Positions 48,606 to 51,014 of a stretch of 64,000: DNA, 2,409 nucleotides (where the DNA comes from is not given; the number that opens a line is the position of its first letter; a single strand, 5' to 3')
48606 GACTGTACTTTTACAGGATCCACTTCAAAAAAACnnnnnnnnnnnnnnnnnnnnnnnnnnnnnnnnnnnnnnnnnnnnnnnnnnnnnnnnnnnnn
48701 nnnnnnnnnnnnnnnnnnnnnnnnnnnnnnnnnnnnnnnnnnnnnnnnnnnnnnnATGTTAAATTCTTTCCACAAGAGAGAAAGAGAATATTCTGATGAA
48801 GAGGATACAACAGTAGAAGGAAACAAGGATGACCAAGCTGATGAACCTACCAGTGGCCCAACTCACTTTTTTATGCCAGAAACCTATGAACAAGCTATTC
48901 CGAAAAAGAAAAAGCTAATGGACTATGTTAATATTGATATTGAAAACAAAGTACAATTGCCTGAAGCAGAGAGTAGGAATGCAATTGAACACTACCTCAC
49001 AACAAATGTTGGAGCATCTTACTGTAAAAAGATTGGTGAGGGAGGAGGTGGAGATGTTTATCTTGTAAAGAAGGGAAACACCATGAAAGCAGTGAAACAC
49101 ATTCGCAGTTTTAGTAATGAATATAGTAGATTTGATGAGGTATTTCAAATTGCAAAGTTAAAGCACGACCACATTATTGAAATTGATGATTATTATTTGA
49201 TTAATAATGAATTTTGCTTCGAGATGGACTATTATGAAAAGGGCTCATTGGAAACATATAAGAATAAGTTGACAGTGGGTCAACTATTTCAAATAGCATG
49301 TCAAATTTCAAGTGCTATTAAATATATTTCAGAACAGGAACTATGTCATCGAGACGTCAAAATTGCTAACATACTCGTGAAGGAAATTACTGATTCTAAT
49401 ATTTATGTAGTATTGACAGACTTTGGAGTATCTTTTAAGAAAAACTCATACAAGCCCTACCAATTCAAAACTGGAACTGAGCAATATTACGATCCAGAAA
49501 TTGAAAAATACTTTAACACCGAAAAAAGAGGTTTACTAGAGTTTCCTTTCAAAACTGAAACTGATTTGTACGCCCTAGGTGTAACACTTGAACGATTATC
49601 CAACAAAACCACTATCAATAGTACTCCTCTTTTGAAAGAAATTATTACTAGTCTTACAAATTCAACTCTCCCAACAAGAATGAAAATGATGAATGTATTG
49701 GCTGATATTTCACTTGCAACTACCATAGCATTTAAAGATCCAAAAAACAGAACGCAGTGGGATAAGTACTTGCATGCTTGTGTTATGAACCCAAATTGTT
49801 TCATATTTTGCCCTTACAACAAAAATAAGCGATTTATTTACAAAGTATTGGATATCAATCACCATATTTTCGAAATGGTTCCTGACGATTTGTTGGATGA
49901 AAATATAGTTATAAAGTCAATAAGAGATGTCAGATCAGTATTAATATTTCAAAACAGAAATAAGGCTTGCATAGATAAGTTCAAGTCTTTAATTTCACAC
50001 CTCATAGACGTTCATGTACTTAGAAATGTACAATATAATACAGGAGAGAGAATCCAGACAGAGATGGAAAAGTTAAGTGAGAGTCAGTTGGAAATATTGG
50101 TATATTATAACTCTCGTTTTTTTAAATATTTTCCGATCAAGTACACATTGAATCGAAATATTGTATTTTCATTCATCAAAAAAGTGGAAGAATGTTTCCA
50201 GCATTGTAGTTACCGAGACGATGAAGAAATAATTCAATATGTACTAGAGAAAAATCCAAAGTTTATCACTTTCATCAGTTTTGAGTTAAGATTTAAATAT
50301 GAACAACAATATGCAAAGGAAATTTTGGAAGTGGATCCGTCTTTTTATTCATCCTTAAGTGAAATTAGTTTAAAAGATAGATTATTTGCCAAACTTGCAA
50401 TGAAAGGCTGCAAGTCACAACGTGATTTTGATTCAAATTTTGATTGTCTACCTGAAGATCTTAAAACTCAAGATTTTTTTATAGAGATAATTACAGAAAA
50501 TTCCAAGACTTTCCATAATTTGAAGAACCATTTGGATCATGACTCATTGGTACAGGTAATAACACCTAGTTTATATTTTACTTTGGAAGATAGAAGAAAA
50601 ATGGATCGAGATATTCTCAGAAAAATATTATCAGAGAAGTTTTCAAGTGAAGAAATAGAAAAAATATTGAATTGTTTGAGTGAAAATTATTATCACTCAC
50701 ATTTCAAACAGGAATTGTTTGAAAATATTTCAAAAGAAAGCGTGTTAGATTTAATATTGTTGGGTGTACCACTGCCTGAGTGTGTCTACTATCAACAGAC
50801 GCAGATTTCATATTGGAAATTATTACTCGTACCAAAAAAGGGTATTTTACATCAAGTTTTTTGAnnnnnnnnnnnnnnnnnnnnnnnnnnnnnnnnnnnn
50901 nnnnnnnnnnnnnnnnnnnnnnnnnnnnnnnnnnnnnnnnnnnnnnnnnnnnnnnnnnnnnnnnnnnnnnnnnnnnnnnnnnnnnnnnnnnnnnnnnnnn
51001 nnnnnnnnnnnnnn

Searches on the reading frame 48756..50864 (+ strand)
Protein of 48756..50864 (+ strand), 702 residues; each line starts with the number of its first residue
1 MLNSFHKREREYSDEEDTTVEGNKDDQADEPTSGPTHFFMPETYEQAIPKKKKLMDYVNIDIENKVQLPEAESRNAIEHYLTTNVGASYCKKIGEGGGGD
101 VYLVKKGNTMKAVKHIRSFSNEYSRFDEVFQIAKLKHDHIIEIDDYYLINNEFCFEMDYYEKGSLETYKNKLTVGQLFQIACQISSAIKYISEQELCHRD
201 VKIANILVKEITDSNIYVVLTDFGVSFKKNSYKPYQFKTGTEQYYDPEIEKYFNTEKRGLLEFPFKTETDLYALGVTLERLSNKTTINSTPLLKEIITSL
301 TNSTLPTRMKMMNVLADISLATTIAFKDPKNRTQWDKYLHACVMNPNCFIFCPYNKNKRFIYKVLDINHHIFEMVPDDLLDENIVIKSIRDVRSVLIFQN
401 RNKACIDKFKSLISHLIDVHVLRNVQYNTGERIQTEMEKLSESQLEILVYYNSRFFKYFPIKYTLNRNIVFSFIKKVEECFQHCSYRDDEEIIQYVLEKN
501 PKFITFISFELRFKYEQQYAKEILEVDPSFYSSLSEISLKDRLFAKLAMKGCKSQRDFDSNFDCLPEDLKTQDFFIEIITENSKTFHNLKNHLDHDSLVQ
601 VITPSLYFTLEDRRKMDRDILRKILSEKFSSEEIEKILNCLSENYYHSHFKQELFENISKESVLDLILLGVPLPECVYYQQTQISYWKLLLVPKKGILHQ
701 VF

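Call 49: search_protein_families(library=pfam, proteins=[P0160, P0169, P0177, P0197, P0254, P0144, P0162], max_evalue=0.001)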
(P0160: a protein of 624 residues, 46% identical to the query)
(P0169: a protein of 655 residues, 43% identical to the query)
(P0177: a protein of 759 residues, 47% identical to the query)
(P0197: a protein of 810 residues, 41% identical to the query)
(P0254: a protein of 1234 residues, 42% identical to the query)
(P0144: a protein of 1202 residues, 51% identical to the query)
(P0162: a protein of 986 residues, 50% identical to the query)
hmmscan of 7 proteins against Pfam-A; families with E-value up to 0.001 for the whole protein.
P0160 (624 aa): 3 families
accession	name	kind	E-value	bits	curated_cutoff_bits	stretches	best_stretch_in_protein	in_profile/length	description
PF10143.14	PhosphMutase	-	3.8e-43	147.7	21.5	1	230-422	2-170/170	2,3-bisphosphoglycerate-independent phosphoglycerate mutase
PF01676.23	Metalloenzyme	-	1.5e-26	93.9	24.3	1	202-605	9-239/252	Metalloenzyme superfamily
PF06094.17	GGACT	-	2e-13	51.4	22.8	1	4-115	1-104/120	Gamma-glutamyl cyclotransferase, AIG2-like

P0169 (655 aa): 4 families
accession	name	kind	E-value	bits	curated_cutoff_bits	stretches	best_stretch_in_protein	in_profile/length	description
PF10143.14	PhosphMutase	-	8.5e-36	123.8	21.5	1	231-425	2-170/170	2,3-bisphosphoglycerate-independent phosphoglycerate mutase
PF01676.23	Metalloenzyme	-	3.1e-27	96.1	24.3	1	192-587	1-221/252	Metalloenzyme superfamily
PF06094.17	GGACT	-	2.3e-15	57.6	22.8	1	13-141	1-102/120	Gamma-glutamyl cyclotransferase, AIG2-like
PF13772.11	AIG2_2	-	0.00063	20.6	27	0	77-117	1-39/83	AIG2-like family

P0177 (759 aa): 3 families
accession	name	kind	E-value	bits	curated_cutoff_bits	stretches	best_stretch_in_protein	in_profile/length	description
PF10143.14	PhosphMutase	-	1.2e-41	142.8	21.5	1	320-523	1-170/170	2,3-bisphosphoglycerate-independent phosphoglycerate mutase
PF01676.23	Metalloenzyme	-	7.2e-19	68.7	24.3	2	283-649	2-172/252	Metalloenzyme superfamily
PF06094.17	GGACT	-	2.5e-08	34.9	22.8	0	121-176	53-103/120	Gamma-glutamyl cyclotransferase, AIG2-like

P0197 (810 aa): 2 families
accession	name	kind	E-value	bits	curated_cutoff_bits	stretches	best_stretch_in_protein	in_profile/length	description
PF10143.14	PhosphMutase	-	8.4e-34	117.3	21.5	1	389-589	1-170/170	2,3-bisphosphoglycerate-independent phosphoglycerate mutase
PF01676.23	Metalloenzyme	-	3.5e-24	86.1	24.3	1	387-792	32-240/252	Metalloenzyme superfamily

P0254 (1234 aa): 3 families
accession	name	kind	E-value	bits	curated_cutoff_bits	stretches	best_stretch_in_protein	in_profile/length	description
PF10143.14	PhosphMutase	-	4.8e-33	114.9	21.5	1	538-616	2-80/170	2,3-bisphosphoglycerate-independent phosphoglycerate mutase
PF01676.23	Metalloenzyme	-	3.1e-16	60.1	24.3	1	1112-1214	146-239/252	Metalloenzyme superfamily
PF06094.17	GGACT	-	1e-06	29.8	22.8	1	8-101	1-83/120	Gamma-glutamyl cyclotransferase, AIG2-like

P0144 (1202 aa): 6 families
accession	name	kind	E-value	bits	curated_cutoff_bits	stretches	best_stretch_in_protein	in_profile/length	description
PF01266.30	DAO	-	5.8e-43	148.2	27.9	1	652-1085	2-351/353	FAD dependent oxidoreductase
PF10143.14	PhosphMutase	-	2.4e-39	135.4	21.5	1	87-270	1-168/170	2,3-bisphosphoglycerate-independent phosphoglycerate mutase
PF01676.23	Metalloenzyme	-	1.8e-29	103.5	24.3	2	68-403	18-189/252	Metalloenzyme superfamily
PF13450.12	NAD_binding_8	-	2.5e-06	28.1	21.9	1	654-696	1-45/68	NAD(P)-binding Rossmann-like domain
PF00890.30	FAD_binding_2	-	2.9e-06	27.2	20.4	1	652-820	2-170/414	FAD binding domain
PF07992.20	Pyr_redox_2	-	0.00032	20.6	26.1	1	651-723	2-58/291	Pyridine nucleotide-disulphide oxidoreductase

P0162 (986 aa): 8 families
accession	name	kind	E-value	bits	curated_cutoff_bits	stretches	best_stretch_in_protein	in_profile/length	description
PF10143.14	PhosphMutase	-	2.5e-43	148.4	21.5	1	56-229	1-170/170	2,3-bisphosphoglycerate-independent phosphoglycerate mutase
PF01266.30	DAO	-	5.8e-35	121.9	27.9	1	557-920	2-348/353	FAD dependent oxidoreductase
PF01676.23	Metalloenzyme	-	2.1e-20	73.8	24.3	2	36-368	14-187/252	Metalloenzyme superfamily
PF07992.20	Pyr_redox_2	-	7.3e-05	22.8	26.1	1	552-586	142-174/291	Pyridine nucleotide-disulphide oxidoreductase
PF13450.12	NAD_binding_8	-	8.5e-05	23.2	21.9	1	559-601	1-45/68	NAD(P)-binding Rossmann-like domain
PF01494.25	FAD_binding_3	-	0.00032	20.5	22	1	555-585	2-32/349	FAD binding domain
PF00890.30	FAD_binding_2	-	0.00044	20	20.4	1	557-617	2-66/414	FAD binding domain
PF01946.23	Thi4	-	0.0005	19.8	26.2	0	554-601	17-64/235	Thi4 family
